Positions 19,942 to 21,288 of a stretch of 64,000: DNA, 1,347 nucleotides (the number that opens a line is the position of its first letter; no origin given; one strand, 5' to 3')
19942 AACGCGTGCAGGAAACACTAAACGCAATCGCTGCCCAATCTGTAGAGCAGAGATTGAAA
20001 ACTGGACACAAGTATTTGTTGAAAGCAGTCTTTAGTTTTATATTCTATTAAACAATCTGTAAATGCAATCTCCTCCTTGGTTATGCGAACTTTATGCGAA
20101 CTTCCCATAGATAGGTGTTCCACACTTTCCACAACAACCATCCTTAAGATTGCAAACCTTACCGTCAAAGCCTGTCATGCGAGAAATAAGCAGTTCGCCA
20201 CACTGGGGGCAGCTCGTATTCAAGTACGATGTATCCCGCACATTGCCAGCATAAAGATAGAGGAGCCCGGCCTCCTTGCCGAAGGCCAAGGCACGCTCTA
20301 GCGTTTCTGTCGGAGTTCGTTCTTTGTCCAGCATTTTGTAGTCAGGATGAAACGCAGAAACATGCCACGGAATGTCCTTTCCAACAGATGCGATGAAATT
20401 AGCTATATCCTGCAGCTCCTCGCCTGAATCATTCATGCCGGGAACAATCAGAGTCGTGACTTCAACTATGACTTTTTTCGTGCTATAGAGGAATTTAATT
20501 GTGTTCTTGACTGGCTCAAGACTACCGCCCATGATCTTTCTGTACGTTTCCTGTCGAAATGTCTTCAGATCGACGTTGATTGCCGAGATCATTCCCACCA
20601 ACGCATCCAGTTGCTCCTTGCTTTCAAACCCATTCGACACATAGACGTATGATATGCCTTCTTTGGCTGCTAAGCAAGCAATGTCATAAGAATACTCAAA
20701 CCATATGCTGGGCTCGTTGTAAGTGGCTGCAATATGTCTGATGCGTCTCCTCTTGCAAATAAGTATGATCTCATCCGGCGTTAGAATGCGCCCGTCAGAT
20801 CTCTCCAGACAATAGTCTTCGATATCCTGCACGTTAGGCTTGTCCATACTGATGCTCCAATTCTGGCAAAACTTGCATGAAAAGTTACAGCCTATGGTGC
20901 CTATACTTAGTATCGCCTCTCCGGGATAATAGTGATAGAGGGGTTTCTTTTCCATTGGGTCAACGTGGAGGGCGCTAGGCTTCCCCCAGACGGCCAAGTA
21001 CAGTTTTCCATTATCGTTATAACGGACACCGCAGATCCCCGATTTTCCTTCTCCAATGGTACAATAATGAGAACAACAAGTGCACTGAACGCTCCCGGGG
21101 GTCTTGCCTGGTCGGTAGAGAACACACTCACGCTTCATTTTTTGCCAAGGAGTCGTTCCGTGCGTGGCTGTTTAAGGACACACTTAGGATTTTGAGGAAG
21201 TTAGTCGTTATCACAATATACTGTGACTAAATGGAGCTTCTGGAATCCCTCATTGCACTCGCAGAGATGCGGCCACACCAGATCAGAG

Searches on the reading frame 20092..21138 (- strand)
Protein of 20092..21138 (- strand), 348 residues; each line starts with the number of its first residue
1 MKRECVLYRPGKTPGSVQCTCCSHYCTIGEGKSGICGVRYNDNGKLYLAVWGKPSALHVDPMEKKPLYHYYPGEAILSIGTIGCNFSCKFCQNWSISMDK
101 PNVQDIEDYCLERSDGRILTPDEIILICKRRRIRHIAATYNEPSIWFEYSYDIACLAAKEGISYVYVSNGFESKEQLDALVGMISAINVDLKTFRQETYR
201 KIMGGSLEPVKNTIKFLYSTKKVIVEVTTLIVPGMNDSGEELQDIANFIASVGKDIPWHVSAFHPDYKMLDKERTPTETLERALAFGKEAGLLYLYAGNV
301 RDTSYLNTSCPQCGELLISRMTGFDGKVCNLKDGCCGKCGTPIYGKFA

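Call 8: search_protein_families(library=pfam, proteins=[window:20092-21138:-], max_evalue=0.01)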
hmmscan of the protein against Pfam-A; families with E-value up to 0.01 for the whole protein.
window:20092-21138:- (348 aa): 1 family
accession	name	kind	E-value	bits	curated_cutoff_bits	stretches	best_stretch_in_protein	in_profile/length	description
PF04055.27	Radical_SAM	-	3.5e-22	79.8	29.5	1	81-248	4-165/166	Radical SAM superfamily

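Call 41: find_homologous_proteins(query=window:20095-21138:-, max_evalue=1e-20)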
Query window:20095-21138:- (348 aa): 4867 proteins with E <= 1e-20 among 6054 candidates; the best 120 are listed.
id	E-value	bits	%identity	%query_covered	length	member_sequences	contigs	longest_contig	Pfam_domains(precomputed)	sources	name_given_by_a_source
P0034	2.3e-223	759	91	100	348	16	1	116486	PF04055.28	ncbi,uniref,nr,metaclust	ncbi:Pyruvate-formate lyase-activating enzyme lateraltransfer candidate [Giardia duodenalis assembla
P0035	6.8e-152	524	63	99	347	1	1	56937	PF04055.28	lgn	-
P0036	2.0e-150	519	90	72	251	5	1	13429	PF04055.28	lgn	-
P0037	5.8e-150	517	88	72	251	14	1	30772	PF04055.28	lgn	-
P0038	2.2e-140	486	61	99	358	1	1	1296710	PF04055.28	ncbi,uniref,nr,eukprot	ncbi:Pyruvate formate-lyase activating enzyme [Giardia muris]|uniref:Pyruvate formate-lyase activati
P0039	6.1e-139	481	60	100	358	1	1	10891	PF04055.28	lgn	-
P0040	8.4e-117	408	54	99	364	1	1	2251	PF04055.28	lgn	-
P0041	9.5e-111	388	53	97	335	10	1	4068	PF04055.28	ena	-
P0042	2.2e-109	384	54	99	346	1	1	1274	PF04055.28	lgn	-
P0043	6.8e-109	382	54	95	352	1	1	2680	PF04055.28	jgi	jgi:pyruvate formate lyase activating enzyme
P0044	2.2e-108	381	53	95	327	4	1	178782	PF04055.28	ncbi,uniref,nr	ncbi:Pyruvate_formate-lyase activating enzyme [Hexamita inflata]|uniref:Pyruvate formate-lyase activ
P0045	5.1e-108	379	49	99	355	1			PF04055.28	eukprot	eukprot:gnl/Dysnectes_brevis/4430_a5954_621.p1 GENE.gnl/Dysnectes_brevis/4430_a5954_621~~gnl/Dysnect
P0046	1.3e-107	378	58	82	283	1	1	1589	PF04055.28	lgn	-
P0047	2.9e-107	377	56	84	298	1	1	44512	PF04055.28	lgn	-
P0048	7.6e-107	375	49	100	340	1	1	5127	PF04055.28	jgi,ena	jgi:pyruvate formate lyase activating enzyme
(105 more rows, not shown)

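Call 42: find_encoding_contigs(protein=P0038, flank=10000, max_places=2)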
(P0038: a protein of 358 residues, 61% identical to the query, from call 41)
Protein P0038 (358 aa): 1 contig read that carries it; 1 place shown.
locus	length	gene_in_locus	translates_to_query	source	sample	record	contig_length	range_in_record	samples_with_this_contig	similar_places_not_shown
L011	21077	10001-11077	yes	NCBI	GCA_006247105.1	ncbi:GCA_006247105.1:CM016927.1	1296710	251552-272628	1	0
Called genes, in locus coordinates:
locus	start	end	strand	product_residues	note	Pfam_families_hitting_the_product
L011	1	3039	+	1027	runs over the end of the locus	PF00225:Kinesin, PF16796:Microtub_bd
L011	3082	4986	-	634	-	-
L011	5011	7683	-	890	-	PF07714:PK_Tyr_Ser-Thr (weak), PF00069:Pkinase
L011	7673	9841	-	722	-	-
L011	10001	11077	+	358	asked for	PF04055:Radical_SAM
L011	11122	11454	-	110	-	PF01920:Prefoldin_2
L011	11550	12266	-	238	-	PF01928:CYTH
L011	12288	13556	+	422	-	PF25133:TYW2_N_2, PF02005:TRM (weak), PF02475:TRM5-TYW2_MTfase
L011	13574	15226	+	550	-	PF00149:Metallophos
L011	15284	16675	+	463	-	PF23381:Beta-prop_IFT122_1st, PF24807:WD40_CDC20-Fz, PF24814:WD40_Prp19 (weak), PF25173:Beta-prop_WDR3_1st, PF25174:Beta-prop_THOC3, PF23775:Beta-prop_RIG_2nd (weak), PF25175:Beta-prop_WDR5, PF23393:Beta-prop_WDR90_POC16_2nd (weak), +4 more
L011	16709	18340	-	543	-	PF00806:PUF (faint)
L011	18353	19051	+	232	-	-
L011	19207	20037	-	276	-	-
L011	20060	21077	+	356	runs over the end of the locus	PF00022:Actin (weak)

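Call 43: find_encoding_contigs(protein=P0035, flank=10000, max_places=2)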
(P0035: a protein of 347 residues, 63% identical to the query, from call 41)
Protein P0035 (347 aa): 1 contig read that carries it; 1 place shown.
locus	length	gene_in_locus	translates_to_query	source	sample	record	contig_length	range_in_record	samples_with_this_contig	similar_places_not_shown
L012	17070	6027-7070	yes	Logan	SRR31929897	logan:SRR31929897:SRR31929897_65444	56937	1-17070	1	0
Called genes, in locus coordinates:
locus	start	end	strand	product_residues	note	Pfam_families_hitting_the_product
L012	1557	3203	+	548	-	PF04916:Phospholip_B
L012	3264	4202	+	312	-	PF06098:Radial_spoke_3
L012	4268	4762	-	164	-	-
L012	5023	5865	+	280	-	-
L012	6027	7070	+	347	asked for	PF04055:Radical_SAM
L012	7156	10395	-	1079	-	-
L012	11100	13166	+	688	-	PF01490:Aa_trans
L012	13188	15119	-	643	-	-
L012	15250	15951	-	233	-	PF00702:Hydrolase, PF13419:HAD_2, PF13242:Hydrolase_like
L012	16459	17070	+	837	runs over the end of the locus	PF23023:Anti-Pycsar_Apyc1 (weak), PF00753:Lactamase_B (weak), PF12706:Lactamase_B_2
